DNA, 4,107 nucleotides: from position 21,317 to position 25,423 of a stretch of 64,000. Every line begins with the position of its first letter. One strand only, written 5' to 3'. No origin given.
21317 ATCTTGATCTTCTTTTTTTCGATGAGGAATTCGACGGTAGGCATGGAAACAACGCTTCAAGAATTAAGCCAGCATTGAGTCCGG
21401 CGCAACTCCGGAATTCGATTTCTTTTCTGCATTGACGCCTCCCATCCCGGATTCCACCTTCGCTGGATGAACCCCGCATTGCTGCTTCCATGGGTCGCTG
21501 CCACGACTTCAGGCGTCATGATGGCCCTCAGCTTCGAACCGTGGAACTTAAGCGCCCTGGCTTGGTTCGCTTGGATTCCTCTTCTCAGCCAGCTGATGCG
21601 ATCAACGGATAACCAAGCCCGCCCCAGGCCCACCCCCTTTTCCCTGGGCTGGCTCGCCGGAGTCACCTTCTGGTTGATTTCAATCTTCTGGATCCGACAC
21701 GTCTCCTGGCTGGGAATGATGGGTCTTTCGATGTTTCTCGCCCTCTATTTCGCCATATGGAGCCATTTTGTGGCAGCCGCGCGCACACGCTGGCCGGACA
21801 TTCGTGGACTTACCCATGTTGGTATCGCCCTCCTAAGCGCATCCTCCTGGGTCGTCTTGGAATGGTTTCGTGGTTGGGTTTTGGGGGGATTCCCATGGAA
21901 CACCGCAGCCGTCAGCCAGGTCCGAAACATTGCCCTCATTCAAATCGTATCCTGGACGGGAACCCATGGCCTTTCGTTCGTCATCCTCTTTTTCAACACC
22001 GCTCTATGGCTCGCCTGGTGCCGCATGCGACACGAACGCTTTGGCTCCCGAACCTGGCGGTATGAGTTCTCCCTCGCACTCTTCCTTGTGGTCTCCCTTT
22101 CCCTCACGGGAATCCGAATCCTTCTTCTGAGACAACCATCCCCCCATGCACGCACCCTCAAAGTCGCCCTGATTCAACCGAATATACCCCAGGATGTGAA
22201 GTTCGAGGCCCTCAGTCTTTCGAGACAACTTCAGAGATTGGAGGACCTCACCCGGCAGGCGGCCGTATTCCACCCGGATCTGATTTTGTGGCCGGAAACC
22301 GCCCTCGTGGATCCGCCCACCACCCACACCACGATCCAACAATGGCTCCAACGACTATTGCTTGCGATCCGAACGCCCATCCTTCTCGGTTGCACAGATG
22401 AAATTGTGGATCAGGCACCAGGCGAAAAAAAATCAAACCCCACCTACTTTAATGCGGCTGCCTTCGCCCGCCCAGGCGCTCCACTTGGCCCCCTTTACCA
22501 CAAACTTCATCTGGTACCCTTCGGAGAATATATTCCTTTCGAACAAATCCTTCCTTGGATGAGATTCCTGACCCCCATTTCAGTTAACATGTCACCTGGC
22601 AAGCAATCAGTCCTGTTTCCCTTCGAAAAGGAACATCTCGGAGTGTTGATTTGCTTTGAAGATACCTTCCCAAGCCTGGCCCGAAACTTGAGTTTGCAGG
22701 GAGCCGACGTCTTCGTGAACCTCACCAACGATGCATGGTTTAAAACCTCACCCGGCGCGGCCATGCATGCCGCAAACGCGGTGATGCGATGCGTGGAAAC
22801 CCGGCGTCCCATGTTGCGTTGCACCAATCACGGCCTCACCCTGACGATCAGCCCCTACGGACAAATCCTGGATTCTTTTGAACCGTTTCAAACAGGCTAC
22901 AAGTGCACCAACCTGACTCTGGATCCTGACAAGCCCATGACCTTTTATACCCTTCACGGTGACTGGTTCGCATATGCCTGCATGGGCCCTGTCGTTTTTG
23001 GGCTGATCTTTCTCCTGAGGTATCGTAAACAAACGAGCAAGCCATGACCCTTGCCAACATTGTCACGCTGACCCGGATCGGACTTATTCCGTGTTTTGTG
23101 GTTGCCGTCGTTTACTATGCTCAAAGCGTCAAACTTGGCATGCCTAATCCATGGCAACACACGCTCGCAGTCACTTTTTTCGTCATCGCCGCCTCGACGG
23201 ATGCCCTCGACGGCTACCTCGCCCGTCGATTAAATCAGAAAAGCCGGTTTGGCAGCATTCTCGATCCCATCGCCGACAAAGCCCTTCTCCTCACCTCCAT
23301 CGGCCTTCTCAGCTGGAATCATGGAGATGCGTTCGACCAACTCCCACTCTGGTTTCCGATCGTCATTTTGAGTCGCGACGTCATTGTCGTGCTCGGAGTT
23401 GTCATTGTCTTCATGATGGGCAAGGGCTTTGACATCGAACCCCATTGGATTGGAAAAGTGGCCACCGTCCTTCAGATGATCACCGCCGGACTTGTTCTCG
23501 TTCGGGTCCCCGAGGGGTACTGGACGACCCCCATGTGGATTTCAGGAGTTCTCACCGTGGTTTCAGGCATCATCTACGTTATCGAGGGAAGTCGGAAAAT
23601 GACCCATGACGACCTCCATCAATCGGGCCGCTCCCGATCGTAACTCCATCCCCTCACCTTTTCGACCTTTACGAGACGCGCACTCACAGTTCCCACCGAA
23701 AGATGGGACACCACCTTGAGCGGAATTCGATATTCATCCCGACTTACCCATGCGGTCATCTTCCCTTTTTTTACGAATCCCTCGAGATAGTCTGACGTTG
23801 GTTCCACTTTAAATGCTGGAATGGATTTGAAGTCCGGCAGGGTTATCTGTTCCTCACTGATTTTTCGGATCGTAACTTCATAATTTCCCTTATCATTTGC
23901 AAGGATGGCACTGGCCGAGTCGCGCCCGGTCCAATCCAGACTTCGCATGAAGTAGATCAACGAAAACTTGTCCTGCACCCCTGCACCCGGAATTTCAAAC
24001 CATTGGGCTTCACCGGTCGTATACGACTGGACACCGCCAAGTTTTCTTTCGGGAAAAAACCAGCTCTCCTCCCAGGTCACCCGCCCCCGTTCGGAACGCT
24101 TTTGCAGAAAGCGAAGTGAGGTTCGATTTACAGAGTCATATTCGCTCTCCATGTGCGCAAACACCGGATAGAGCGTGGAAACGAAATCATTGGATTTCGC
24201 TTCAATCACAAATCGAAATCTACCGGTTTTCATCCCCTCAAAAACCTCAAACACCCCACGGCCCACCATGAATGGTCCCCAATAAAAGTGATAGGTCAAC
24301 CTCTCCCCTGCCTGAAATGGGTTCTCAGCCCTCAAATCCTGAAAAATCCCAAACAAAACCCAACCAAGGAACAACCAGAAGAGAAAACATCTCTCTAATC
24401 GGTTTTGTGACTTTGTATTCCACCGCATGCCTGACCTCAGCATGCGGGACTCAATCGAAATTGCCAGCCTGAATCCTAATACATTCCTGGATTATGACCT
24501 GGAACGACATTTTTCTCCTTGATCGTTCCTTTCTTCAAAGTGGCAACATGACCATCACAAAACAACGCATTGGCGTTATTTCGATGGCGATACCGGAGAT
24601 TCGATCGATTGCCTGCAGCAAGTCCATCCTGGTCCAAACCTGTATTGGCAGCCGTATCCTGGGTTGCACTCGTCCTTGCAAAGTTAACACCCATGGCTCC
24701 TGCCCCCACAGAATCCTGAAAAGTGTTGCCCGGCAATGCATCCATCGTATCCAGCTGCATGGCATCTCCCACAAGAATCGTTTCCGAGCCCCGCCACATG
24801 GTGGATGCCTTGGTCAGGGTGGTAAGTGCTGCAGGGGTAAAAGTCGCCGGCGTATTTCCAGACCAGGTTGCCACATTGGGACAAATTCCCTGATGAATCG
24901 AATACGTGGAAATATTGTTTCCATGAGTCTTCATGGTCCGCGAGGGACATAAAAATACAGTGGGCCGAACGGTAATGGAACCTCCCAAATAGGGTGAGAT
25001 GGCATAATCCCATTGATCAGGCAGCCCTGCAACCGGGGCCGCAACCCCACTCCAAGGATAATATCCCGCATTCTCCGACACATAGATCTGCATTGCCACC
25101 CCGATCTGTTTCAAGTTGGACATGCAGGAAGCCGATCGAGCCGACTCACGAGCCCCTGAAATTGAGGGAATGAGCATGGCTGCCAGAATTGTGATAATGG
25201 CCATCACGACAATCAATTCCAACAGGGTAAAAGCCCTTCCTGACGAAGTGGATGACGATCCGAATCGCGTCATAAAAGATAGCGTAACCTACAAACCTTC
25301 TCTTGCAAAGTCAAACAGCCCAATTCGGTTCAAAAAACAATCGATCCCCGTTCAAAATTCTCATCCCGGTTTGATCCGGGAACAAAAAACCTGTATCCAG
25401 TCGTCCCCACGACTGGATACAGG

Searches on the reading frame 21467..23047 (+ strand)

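Call 32: search_protein_families(library=pfam, proteins=[window:21467-23047:+], max_evalue=0.001)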
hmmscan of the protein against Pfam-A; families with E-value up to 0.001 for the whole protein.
window:21467-23047:+ (526 aa): 2 families
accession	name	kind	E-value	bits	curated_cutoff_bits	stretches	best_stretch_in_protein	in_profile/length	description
PF20154.4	LNT_N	-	1.1e-33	117.1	27.1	1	15-178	1-158/159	Apolipoprotein N-acyltransferase N-terminal domain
PF00795.27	CN_hydrolase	-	3.8e-24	85.9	23.2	1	232-468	1-231/256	Carbon-nitrogen hydrolase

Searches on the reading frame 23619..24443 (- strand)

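Call 32: search_protein_families(library=pfam, proteins=[window:23619-24443:-], max_evalue=0.001)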
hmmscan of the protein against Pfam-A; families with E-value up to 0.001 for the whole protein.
window:23619-24443:- (274 aa): 1 family
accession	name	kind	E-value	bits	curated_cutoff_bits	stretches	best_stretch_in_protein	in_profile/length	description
PF11306.15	DUF3108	-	1.1e-20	74.8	26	1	50-257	1-208/209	Protein of unknown function (DUF3108)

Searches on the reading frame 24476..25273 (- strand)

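Call 32: search_protein_families(library=pfam, proteins=[window:24476-25273:-], max_evalue=0.001)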
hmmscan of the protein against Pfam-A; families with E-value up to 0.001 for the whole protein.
window:24476-25273:- (265 aa): 2 families
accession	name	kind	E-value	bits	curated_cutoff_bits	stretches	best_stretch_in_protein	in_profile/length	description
PF07596.16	SBP_bac_10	-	5e-13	50.1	23.3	1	41-245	3-260/268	Protein of unknown function (DUF1559)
PF07963.17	N_methyl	-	7.2e-06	25.8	21.2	1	13-34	5-26/27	Prokaryotic N-terminal methylation motif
